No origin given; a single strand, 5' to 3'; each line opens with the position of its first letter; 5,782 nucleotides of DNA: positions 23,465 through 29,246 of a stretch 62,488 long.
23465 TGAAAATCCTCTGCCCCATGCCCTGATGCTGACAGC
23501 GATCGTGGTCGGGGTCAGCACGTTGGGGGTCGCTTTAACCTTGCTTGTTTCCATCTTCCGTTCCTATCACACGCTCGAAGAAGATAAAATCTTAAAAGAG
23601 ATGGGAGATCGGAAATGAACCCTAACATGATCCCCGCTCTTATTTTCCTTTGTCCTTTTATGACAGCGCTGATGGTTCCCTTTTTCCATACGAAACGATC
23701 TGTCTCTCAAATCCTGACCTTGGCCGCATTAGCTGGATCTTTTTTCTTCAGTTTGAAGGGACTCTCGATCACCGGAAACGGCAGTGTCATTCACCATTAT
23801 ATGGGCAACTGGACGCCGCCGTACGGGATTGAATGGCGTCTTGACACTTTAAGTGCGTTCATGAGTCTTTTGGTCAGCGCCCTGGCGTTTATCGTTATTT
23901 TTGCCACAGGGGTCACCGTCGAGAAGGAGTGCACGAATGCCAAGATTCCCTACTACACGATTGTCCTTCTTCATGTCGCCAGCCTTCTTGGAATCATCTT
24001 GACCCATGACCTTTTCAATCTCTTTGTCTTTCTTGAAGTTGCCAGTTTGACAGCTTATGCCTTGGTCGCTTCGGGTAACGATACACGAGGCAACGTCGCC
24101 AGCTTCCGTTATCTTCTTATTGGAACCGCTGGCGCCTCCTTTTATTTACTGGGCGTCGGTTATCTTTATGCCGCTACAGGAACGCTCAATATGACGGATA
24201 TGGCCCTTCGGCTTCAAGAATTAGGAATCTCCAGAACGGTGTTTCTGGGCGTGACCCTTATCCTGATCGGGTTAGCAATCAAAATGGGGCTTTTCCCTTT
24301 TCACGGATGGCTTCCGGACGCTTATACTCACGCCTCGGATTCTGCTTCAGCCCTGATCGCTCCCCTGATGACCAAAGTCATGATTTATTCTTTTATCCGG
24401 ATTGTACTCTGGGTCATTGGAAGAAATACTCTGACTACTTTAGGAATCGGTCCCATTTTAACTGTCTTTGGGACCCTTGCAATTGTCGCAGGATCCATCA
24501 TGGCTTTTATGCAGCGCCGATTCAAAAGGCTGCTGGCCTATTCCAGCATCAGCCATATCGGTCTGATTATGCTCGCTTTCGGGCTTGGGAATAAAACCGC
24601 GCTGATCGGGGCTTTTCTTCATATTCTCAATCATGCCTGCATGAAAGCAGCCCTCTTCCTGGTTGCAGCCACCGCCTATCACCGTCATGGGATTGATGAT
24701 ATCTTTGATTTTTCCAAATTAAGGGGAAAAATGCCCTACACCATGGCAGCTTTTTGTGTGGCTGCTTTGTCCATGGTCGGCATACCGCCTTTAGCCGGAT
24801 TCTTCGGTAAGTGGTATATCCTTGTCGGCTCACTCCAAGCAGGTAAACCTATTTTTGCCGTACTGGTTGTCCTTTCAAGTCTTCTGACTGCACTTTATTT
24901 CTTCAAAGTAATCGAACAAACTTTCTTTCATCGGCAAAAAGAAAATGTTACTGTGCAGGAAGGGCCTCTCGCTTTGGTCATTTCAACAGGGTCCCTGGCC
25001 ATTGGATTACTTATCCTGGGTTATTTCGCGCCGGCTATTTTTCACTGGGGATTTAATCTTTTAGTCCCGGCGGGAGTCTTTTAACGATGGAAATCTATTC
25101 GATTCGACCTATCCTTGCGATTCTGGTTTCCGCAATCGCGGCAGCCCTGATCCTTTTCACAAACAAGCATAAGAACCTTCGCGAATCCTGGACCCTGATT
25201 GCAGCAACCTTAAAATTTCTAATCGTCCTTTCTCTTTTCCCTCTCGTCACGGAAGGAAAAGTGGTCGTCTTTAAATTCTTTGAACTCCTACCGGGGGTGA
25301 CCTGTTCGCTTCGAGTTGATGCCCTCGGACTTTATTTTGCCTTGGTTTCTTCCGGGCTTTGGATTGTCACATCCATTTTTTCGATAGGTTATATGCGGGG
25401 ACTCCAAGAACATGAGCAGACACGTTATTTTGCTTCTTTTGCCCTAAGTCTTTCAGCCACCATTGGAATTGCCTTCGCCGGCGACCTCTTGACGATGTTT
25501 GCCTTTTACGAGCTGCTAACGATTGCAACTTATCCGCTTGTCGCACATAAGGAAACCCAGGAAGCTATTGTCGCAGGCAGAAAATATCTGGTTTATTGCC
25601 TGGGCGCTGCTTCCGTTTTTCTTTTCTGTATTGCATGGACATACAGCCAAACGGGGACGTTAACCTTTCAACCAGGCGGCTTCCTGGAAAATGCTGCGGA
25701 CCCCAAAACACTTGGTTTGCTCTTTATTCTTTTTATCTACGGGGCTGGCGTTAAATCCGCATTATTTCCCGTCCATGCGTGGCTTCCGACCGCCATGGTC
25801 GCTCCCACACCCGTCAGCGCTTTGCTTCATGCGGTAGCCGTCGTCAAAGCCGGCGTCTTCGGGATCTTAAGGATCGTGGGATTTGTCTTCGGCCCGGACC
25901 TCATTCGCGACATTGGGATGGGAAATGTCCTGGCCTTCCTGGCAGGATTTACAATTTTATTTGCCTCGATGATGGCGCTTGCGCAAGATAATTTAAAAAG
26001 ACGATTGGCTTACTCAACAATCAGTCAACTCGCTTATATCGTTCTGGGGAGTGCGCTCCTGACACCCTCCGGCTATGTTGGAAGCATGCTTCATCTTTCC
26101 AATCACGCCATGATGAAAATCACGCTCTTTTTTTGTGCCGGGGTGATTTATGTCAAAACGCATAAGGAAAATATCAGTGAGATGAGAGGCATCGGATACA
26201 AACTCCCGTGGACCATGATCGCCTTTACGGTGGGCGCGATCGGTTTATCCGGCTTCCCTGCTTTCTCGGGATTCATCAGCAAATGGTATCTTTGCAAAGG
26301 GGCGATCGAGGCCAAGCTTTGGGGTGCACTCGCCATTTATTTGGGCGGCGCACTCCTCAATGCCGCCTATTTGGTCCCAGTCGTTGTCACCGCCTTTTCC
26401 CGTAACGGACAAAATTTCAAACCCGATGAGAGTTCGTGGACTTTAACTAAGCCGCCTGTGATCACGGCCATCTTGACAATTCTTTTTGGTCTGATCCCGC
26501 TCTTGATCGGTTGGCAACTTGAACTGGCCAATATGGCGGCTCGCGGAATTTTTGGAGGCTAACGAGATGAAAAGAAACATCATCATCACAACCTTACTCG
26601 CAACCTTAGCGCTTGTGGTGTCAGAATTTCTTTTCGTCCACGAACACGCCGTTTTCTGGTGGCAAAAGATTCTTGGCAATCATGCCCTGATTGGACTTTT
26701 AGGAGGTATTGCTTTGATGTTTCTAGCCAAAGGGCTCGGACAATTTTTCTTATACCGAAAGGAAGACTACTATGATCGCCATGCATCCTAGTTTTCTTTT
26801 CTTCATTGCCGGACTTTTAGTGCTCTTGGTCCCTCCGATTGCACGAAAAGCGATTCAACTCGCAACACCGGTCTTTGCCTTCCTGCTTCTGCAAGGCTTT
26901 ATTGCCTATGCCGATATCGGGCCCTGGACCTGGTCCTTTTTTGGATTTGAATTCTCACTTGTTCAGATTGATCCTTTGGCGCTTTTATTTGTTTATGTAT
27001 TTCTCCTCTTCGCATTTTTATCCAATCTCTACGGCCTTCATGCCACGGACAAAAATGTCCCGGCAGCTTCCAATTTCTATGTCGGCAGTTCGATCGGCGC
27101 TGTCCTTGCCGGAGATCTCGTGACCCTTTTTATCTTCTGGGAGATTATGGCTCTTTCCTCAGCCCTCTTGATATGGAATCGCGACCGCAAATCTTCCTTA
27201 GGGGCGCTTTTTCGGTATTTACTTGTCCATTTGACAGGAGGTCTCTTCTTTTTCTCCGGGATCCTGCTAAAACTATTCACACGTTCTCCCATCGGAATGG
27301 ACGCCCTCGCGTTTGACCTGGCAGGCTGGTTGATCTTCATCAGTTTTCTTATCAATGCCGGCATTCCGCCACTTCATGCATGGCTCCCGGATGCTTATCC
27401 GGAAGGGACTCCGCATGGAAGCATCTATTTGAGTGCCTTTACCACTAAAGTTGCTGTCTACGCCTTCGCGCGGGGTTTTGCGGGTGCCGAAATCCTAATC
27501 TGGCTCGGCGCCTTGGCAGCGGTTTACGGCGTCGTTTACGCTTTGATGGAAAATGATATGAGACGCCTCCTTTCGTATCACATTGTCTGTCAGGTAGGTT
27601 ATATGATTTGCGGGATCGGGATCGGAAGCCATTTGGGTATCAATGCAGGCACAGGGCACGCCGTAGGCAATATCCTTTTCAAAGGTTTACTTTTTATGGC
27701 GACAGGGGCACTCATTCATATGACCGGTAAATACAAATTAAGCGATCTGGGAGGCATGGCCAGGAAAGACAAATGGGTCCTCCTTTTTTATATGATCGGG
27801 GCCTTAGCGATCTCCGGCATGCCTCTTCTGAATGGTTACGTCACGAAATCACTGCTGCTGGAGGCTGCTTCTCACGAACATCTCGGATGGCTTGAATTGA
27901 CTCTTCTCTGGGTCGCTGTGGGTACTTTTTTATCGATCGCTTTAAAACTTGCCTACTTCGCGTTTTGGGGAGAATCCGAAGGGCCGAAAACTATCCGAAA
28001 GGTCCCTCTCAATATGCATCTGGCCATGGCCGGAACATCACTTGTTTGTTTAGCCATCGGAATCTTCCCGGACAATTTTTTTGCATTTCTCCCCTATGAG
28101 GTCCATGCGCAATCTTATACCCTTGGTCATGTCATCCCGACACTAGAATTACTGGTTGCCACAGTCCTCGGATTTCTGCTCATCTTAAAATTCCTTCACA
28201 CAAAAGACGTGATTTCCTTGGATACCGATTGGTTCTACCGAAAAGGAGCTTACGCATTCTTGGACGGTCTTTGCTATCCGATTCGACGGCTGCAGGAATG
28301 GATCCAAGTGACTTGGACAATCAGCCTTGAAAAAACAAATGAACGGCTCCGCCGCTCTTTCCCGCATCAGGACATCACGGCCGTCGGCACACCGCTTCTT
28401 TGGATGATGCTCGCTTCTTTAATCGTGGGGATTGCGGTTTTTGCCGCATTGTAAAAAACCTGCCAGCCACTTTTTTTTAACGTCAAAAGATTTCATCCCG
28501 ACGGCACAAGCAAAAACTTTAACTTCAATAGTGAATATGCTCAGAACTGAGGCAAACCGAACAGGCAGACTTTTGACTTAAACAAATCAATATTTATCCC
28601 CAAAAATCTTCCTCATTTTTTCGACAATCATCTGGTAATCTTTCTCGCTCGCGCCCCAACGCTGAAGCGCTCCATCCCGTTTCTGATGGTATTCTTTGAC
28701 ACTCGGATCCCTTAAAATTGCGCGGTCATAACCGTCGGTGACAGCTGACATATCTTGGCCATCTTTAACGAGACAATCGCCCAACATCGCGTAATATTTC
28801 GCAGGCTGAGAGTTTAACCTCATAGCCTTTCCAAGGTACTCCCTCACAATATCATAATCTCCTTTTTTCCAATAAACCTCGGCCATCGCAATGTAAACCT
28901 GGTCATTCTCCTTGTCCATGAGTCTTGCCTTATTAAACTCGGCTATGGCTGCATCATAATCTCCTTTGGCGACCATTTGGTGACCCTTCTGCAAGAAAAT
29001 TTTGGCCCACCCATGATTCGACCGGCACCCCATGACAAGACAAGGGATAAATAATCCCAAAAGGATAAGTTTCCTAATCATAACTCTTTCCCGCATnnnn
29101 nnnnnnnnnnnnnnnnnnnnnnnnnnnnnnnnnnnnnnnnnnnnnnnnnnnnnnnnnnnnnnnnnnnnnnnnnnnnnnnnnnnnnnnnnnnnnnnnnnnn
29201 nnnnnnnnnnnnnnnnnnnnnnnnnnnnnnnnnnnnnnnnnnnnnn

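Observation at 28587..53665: Envelope-glycan supercluster of about 25 kb, built from duplicated modules, with no recognisable Wzx/Wzz/initiating transferase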

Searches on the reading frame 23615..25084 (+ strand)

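Call 72: search_protein_families(library=pfam, proteins=[window:23615-25084:+], max_evalue=0.001)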
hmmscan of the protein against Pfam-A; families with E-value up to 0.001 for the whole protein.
window:23615-25084:+ (489 aa): 2 families
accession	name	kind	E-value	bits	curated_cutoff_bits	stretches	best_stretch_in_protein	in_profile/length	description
PF00361.26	Proton_antipo_M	-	1.8e-62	211.6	21.5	1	131-425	2-294/294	NADH:quinone oxidoreductase/Mrp antiporter, TM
PF10125.14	NADHdeh_related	-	7.2e-05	22.7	27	1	109-265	67-216/218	NADH dehydrogenase I, subunit N related protein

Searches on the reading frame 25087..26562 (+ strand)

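Call 5: search_protein_families(library=pfam, proteins=[window:25087-26562:+], max_evalue=0.01)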
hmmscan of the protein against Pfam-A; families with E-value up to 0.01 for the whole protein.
window:25087-26562:+ (491 aa): 2 families
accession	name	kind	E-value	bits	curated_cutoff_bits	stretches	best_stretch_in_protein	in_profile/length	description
PF00361.26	Proton_antipo_M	-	1.3e-62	212.1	21.5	1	131-421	1-290/294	NADH:quinone oxidoreductase/Mrp antiporter, TM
PF00662.26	Proton_antipo_N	-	4.7e-05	23.6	24.5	1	71-115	9-51/51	NADH-Ubiquinone oxidoreductase (complex I), chain 5 N-terminus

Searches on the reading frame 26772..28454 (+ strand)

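Call 5: search_protein_families(library=pfam, proteins=[window:26772-28454:+], max_evalue=0.01)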
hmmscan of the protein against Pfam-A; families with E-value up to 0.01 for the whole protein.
window:26772-28454:+ (560 aa): 1 family
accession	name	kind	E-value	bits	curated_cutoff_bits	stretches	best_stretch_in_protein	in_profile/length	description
PF00361.26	Proton_antipo_M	-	7.7e-34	117.7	21.5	1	113-377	1-286/294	NADH:quinone oxidoreductase/Mrp antiporter, TM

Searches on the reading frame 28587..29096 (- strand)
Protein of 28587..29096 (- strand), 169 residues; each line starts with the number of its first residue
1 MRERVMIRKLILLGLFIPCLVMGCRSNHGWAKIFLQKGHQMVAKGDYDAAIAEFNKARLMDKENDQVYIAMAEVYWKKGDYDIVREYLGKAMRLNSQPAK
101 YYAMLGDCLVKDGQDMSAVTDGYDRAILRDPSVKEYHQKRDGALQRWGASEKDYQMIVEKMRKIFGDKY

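Call 3: search_protein_families(library=pfam, proteins=[window:28587-29096:-], max_evalue=0.01)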
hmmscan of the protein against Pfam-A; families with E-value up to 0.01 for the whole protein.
window:28587-29096:- (169 aa): 11 families
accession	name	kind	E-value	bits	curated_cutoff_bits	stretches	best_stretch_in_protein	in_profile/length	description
PF07719.23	TPR_2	-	1.9e-08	34.2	27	1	67-96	3-32/34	Tetratricopeptide repeat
PF13181.12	TPR_8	-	3.5e-08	33.4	25.7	1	66-97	2-33/34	Tetratricopeptide repeat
PF14559.12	TPR_19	-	5.4e-08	33.5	25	1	42-105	2-65/68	Tetratricopeptide repeat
PF13414.12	TPR_11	-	2.2e-07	30.9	26.8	1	38-79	1-42/42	TPR repeat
PF13428.12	TPR_14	-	1.5e-06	28.7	23.5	0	34-73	4-43/44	Tetratricopeptide repeat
PF13424.12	TPR_12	-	2.4e-05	24.9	30.1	1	36-94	8-74/77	Tetratricopeptide repeat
PF13432.12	TPR_16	-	2.8e-05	24.9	32.7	0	42-82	8-48/65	Tetratricopeptide repeat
PF00515.34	TPR_1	-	5.5e-05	23.2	27.8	0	67-96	3-32/34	Tetratricopeptide repeat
PF25062.1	ARM_TT21_N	-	0.00024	21.4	40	1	52-126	87-162/222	Tetratricopeptide repeat protein 21 N-terminal ARM repeat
PF13431.12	TPR_17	-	0.00049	20.6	24.4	0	90-119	4-33/34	Tetratricopeptide repeat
PF12895.13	ANAPC3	-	0.0064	17.2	27.2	1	45-111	3-68/82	Anaphase-promoting complex, cyclosome, subunit 3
